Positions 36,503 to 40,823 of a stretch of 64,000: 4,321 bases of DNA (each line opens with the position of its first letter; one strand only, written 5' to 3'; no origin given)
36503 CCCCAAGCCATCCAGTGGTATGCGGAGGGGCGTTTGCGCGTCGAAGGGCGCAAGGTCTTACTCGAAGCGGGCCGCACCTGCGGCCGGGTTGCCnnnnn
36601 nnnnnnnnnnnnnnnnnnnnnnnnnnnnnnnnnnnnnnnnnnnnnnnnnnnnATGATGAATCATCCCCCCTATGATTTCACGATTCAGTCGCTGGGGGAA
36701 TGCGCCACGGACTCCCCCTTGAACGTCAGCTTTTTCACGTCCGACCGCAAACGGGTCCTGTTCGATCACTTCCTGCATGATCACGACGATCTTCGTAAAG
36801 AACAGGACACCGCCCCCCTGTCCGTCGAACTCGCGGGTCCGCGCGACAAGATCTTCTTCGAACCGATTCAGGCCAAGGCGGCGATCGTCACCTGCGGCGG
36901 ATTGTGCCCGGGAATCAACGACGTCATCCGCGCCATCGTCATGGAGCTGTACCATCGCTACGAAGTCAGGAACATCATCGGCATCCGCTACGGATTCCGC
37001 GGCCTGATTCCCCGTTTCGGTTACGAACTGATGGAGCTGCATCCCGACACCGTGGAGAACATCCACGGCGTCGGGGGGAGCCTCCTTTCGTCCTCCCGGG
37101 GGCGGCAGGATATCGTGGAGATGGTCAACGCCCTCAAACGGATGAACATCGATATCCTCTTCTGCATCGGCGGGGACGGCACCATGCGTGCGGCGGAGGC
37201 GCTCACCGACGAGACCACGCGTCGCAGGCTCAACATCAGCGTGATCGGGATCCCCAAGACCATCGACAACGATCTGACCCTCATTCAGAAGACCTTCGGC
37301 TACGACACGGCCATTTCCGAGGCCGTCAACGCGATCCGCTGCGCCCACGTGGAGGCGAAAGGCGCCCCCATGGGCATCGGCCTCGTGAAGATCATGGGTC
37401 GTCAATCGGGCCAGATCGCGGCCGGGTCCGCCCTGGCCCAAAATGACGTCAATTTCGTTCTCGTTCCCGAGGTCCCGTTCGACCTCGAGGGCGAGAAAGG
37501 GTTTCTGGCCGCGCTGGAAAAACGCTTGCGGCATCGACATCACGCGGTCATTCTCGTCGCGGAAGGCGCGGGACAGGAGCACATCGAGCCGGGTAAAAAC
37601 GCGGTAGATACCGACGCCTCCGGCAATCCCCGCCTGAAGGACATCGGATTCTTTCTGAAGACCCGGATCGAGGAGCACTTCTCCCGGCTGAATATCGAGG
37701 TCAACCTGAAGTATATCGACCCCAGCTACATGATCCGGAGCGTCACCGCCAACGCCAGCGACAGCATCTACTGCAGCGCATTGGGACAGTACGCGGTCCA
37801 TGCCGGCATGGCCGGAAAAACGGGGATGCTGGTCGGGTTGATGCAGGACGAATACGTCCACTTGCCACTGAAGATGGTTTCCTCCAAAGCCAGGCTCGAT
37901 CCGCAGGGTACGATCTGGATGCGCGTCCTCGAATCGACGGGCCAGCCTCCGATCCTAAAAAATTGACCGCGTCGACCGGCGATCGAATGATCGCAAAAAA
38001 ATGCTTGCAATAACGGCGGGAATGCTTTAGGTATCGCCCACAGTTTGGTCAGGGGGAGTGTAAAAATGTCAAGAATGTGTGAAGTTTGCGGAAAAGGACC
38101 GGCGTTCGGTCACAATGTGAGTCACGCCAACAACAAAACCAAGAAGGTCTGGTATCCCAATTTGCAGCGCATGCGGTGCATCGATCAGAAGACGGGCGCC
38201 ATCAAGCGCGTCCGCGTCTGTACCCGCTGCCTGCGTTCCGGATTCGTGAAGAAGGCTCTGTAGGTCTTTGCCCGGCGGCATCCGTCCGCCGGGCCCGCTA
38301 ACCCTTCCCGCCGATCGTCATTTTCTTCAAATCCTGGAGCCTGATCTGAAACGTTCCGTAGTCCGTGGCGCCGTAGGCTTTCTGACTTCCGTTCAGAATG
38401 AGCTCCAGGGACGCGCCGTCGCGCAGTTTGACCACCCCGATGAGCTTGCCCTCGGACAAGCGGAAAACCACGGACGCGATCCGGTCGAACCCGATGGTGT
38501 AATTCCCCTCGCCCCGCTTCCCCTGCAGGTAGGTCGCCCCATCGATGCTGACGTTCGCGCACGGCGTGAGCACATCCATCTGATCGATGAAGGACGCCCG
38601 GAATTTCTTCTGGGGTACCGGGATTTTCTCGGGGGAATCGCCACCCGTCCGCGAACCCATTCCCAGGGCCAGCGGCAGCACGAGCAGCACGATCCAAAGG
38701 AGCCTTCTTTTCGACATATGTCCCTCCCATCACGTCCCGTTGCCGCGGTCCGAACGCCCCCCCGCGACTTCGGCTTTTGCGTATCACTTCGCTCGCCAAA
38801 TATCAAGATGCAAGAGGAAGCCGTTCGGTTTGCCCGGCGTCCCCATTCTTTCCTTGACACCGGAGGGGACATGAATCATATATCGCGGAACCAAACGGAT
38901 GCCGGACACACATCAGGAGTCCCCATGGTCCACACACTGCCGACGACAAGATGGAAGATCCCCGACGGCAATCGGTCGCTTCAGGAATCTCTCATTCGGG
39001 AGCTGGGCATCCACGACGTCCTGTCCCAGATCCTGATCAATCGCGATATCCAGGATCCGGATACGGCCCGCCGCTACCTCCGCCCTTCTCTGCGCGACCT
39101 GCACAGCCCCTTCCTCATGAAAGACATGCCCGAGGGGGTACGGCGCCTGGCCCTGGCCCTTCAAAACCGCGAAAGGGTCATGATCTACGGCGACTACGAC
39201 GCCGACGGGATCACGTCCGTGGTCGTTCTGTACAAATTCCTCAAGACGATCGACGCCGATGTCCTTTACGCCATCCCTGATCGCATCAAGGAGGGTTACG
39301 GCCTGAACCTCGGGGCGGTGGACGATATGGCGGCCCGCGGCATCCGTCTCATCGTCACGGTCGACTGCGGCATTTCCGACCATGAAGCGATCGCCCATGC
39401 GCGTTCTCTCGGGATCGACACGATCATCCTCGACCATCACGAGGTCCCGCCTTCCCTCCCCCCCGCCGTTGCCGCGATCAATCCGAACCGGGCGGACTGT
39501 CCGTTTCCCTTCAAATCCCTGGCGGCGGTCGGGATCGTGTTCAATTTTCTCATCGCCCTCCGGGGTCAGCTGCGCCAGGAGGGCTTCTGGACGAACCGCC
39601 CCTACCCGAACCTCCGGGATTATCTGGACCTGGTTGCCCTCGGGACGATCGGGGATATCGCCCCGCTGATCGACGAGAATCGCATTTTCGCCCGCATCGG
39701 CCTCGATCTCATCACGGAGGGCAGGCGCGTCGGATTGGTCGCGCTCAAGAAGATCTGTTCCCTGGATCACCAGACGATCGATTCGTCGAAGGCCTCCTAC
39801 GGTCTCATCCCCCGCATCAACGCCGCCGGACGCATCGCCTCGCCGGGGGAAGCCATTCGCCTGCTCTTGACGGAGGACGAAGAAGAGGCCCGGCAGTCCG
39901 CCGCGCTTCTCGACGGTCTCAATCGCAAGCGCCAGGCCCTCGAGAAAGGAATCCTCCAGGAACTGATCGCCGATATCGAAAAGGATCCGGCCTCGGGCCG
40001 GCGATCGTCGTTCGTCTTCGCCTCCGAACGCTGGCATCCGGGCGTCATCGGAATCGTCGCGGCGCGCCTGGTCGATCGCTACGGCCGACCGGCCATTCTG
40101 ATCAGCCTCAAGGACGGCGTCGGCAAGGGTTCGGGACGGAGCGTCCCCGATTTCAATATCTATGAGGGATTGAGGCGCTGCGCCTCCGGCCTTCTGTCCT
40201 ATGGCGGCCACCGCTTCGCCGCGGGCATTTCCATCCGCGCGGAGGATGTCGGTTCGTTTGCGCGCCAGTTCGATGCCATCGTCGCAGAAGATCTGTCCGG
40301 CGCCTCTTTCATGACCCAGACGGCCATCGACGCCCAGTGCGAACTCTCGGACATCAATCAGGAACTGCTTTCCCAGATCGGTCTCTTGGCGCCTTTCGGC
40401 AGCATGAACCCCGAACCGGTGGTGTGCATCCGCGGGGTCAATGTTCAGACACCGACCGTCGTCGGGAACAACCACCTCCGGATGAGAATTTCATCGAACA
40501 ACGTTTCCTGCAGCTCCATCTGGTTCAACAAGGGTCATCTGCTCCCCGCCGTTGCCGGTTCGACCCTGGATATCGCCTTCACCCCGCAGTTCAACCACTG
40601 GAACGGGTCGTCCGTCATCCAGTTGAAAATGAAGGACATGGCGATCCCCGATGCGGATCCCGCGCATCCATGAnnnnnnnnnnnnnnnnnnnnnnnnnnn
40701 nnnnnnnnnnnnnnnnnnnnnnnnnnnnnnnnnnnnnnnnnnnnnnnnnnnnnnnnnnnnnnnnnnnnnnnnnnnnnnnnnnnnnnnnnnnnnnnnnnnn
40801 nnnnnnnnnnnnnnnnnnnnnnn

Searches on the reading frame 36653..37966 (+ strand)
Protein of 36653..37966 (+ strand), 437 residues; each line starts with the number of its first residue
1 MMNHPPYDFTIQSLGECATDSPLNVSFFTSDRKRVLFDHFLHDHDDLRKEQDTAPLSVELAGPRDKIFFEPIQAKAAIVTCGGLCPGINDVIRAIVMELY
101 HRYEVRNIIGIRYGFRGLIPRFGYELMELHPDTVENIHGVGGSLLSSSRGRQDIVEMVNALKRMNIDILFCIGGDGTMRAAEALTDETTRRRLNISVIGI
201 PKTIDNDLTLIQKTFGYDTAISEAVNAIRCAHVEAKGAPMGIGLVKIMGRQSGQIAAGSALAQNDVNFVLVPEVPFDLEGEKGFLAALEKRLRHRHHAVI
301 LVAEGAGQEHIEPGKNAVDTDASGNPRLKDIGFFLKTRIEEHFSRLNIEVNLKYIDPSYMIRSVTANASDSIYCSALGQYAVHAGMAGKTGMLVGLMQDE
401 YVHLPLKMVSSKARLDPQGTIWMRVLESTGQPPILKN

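Call 51: search_protein_families(library=pfam, proteins=[window:36653-37966:+], max_evalue=0.01)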
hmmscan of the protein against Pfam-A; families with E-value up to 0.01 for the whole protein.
window:36653-37966:+ (437 aa): 3 families
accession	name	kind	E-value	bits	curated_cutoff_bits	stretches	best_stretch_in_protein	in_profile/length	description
PF00365.25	PFK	-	3.8e-62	210.6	30.9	1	76-384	2-276/277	Phosphofructokinase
PF00781.29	DAGK_cat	-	0.00025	21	23.6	1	148-228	38-112/125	Diacylglycerol kinase catalytic domain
PF01513.26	NAD_kinase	-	0.002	18.9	25.5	1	153-201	60-103/130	ATP-NAD kinase N-terminal domain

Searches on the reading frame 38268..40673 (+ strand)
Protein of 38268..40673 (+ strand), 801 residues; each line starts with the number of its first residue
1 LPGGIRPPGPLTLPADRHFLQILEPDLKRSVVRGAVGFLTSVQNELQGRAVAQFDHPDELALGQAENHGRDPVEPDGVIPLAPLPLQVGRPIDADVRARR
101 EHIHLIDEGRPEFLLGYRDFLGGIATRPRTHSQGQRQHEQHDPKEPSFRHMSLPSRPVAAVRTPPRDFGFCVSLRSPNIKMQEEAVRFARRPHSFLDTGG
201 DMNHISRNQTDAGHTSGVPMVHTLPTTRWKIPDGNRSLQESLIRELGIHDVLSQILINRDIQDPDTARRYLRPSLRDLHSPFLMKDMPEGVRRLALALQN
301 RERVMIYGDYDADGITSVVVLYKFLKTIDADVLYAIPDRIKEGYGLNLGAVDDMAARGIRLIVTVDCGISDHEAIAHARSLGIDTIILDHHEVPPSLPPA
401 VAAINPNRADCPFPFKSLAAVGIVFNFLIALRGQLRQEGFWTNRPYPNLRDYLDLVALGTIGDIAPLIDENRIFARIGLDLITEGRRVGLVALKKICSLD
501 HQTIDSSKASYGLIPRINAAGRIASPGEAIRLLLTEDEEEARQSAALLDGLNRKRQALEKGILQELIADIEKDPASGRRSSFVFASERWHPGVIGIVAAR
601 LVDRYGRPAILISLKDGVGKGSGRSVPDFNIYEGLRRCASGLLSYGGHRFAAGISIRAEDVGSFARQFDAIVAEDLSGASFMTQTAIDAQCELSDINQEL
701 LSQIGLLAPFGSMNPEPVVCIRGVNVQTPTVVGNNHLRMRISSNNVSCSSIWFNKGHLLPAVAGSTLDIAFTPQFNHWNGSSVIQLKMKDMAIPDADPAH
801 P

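Call 51: search_protein_families(library=pfam, proteins=[window:38268-40673:+], max_evalue=0.01)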
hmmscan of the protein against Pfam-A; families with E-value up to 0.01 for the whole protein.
window:38268-40673:+ (801 aa): 3 families
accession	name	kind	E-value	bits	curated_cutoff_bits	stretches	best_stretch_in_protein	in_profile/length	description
PF17768.7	RecJ_OB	-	6e-28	97.5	27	1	687-790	1-107/107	RecJ OB domain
PF01368.27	DHH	-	5.5e-27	95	28.1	1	303-460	1-125/125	DHH family, N-terminal domain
PF02272.25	DHHA1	-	1.7e-12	48.1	25.9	1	584-673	6-101/102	DHHA1 domain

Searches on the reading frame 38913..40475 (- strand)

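Call 18: search_protein_families(library=ncbifam, proteins=[window:38913-40475:-], max_evalue=0.00001)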
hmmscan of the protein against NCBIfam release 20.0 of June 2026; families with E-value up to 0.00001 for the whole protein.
window:38913-40475:- (520 aa): 0 families

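Call 51: search_protein_families(library=pfam, proteins=[window:38913-40475:-], max_evalue=0.01)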
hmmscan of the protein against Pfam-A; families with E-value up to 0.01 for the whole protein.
window:38913-40475:- (520 aa): 1 family
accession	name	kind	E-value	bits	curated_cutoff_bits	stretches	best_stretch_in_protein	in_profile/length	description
PF08962.16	Rv2632c-like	-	0.0048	17.3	25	0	105-175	5-68/82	Rv2632c-like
